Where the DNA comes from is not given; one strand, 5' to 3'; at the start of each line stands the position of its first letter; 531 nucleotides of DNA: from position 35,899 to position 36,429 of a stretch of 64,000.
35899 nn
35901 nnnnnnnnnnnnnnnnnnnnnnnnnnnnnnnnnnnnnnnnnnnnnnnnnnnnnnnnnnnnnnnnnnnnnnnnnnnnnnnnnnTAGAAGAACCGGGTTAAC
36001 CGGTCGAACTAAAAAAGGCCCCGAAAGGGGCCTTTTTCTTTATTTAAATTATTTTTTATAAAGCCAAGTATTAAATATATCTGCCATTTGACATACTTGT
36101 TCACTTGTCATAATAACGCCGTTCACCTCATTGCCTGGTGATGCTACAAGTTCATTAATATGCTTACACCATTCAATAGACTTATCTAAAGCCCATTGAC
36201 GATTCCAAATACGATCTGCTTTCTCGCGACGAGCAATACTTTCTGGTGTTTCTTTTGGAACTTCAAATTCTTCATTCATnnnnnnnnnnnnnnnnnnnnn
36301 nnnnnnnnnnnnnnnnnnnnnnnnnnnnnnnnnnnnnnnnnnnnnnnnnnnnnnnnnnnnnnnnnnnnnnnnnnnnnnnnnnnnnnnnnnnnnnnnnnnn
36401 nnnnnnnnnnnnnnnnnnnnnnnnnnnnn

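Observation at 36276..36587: Phage-encoded small protein with a twin-arginine (Tat) export signal in a locally GC-richer patch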

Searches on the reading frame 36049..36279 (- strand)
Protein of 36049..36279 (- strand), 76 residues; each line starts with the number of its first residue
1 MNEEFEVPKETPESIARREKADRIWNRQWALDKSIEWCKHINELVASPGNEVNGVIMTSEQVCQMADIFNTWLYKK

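Call 4: search_protein_families(library=pfam, proteins=[window:36049-36279:-], max_evalue=0.1)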
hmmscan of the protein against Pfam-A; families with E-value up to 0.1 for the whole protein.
window:36049-36279:- (76 aa): 0 families

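Call 5: search_protein_families(library=phrogs, proteins=[window:36049-36279:-], max_evalue=0.1)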
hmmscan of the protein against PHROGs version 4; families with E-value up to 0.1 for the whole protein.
window:36049-36279:- (76 aa): 2 families
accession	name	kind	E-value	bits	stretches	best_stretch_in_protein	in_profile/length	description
phrog_5556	-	tail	0.025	15.4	1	18-69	7-57/148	tail protein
phrog_16095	-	unknown function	0.099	14.1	0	4-29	34-59/91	-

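Call 61: find_homologous_proteins(query=window:36049-36279:-, max_evalue=0.001)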
Query window:36049-36279:- (76 aa): 16 proteins with E <= 0.001 among 16 candidates.
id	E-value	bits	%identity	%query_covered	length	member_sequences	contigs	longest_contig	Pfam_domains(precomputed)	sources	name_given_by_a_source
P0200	1.0e-45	170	100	100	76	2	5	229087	-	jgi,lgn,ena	-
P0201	1.1e-31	126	79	95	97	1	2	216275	-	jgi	jgi:hypothetical protein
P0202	1.8e-31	125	78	95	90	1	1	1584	-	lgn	-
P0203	2.3e-29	118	72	99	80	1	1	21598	-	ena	-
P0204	3.8e-29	118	70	100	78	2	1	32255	-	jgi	-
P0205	3.7e-27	111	69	99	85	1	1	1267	-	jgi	jgi:hypothetical protein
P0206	2.1e-25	106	67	99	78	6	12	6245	-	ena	-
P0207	8.2e-25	104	68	99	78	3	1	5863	-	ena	-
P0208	2.8e-24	102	67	99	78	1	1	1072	-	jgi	jgi:hypothetical protein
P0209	6.0e-23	98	57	99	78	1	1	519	-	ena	-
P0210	7.1e-23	98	68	89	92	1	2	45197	-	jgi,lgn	-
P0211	3.0e-22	96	66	100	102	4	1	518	-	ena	-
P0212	5.5e-22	95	71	68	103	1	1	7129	-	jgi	jgi:hypothetical protein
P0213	5.8e-22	95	57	99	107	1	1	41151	-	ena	-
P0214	5.2e-18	82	59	88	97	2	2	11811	-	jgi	-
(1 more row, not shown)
